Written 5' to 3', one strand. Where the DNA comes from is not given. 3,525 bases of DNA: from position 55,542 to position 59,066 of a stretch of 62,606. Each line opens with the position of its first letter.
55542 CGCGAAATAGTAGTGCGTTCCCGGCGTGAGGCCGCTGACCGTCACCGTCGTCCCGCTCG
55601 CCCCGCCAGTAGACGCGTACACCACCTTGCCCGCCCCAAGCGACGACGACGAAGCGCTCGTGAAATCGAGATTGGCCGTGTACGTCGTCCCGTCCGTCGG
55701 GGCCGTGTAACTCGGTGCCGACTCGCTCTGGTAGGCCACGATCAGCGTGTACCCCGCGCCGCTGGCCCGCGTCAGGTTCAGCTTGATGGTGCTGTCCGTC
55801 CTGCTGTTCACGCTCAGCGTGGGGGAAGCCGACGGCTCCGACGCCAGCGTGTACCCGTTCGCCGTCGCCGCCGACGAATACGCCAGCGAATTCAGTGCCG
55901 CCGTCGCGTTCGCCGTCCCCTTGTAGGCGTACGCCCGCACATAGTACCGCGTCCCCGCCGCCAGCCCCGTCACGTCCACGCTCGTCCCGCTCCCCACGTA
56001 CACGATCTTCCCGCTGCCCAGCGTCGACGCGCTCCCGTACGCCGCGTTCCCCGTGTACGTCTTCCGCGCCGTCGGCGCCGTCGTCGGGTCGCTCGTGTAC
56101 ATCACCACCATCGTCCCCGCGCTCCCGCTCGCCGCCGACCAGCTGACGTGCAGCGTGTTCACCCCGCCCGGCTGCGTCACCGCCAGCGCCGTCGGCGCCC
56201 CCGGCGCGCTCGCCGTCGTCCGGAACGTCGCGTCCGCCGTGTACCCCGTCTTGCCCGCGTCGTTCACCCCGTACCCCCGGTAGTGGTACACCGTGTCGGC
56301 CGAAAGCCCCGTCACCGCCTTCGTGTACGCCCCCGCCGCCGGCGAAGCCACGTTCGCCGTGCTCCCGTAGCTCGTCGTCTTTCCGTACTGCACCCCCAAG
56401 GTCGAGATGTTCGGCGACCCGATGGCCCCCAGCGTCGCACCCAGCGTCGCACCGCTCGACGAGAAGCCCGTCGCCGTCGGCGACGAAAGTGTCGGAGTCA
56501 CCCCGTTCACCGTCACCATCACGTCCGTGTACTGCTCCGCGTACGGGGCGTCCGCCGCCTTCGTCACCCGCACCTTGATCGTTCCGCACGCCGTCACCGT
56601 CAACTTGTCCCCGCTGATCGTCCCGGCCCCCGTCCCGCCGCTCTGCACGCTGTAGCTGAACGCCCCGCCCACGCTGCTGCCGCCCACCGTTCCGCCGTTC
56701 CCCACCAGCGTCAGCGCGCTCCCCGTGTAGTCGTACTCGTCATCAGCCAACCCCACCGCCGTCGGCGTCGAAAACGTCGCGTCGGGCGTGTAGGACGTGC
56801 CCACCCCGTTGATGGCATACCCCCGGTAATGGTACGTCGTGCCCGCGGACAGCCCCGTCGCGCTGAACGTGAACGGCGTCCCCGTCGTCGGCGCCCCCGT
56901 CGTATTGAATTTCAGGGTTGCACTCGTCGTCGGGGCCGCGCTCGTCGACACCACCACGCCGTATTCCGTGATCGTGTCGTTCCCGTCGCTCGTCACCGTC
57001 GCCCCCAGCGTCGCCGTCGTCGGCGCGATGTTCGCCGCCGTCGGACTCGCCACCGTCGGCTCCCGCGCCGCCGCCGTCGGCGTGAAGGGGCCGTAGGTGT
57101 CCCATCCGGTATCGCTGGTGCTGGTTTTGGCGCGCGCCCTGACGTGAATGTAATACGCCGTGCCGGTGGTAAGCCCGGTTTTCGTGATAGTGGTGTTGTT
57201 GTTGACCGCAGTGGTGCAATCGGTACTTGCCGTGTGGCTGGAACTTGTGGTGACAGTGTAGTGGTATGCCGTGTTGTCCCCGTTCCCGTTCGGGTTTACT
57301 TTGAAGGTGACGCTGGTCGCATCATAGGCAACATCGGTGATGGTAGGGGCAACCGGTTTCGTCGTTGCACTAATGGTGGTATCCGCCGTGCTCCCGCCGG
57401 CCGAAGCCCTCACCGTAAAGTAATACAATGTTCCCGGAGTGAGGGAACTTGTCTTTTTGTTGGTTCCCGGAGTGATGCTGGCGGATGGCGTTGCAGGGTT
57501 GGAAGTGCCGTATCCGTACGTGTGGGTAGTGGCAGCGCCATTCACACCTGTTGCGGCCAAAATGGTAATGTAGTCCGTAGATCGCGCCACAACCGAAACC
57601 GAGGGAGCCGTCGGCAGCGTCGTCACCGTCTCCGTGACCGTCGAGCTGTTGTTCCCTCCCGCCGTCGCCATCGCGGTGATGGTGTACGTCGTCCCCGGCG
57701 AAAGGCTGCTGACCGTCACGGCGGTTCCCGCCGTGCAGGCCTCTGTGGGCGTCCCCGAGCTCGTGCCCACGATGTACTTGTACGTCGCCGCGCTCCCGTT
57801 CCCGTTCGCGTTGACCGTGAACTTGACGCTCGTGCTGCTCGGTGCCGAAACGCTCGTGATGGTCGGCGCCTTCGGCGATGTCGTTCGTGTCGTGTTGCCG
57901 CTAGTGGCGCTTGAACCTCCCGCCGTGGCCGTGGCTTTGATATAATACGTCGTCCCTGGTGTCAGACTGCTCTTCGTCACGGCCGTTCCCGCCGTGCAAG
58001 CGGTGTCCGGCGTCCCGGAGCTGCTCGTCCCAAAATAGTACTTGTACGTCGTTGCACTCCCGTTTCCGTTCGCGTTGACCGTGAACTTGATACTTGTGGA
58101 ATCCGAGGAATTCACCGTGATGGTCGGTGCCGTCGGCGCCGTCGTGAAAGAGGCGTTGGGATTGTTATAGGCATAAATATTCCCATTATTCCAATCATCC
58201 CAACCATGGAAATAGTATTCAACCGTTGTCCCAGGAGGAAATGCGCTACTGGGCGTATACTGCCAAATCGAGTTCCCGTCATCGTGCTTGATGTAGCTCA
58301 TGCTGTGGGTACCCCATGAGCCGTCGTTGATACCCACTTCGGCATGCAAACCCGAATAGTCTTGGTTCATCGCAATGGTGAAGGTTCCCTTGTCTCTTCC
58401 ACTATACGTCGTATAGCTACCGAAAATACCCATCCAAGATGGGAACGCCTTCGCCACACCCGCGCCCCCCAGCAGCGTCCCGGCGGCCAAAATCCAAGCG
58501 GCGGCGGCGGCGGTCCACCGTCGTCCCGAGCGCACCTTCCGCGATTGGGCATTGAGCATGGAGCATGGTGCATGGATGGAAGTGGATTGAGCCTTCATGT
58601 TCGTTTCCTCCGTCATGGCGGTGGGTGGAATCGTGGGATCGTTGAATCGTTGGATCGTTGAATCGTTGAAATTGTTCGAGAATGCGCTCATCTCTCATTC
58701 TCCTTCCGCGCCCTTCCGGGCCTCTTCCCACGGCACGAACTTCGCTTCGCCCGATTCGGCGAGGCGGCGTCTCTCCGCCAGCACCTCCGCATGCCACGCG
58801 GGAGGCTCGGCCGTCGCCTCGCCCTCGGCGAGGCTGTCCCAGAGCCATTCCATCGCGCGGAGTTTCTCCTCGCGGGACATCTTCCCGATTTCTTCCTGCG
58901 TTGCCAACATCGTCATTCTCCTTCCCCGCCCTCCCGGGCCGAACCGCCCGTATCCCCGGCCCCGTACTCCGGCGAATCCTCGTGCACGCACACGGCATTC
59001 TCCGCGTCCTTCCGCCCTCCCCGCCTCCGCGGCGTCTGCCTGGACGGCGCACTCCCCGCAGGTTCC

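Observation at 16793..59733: Two tandem copies of a unit in which a PIN-toxin cassette is chained by start/stop overlaps to a giant secreted-protein gene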

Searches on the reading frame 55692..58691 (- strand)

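Call 68: search_protein_families(library=ncbifam, proteins=[window:55692-58691:-], max_evalue=0.01)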
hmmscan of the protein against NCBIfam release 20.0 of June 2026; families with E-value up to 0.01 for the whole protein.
window:55692-58691:- (1000 aa): 2 families
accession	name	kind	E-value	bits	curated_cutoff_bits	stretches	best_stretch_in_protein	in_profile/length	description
NF045522.1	MXAN_2561_fam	equivalog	1.2e-07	31.5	150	1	271-362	167-260/304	MXAN_2561 family MXYO-CTERM-anchored protein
TIGR03000.1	plancto_dom_1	domain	0.0005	19.9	43.1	1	585-623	8-45/75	TIGR03000 domain-containing protein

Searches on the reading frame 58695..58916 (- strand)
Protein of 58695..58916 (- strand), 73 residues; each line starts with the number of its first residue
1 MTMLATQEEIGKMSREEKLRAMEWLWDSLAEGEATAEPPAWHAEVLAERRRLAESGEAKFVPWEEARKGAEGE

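Call 6: search_protein_families(library=pfam, proteins=[window:58695-58916:-], max_evalue=1)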
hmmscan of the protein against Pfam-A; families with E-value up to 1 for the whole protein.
window:58695-58916:- (73 aa): 1 family
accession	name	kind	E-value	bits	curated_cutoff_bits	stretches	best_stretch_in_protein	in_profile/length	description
PF09720.15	Unstab_antitox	-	1.5e-16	60.6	23.3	1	12-66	1-54/54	Putative addiction module component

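Call 7: search_protein_families(library=ncbifam, proteins=[window:58695-58916:-], max_evalue=1)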
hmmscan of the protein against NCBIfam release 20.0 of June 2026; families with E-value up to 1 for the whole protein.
window:58695-58916:- (73 aa): 2 families
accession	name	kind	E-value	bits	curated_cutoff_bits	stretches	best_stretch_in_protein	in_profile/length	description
TIGR02574.1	stabl_TIGR02574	hypoth_equivalog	1.8e-05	24.7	31.9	1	9-68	1-60/65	putative addiction module component, TIGR02574 family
NF050183.1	SCO2195_fam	equivalog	0.0047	16.8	85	1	14-61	13-57/62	SCO2195 family GlnR-regulated protein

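Call 52: search_protein_families(library=padloc, proteins=[window:58695-58916:-], max_evalue=0.01)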
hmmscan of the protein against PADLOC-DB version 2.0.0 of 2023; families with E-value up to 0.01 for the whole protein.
window:58695-58916:- (73 aa): 1 family
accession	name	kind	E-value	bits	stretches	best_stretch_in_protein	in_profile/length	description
PDLC02442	BrxA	-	0.0091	14.2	0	22-69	53-96/98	BrxA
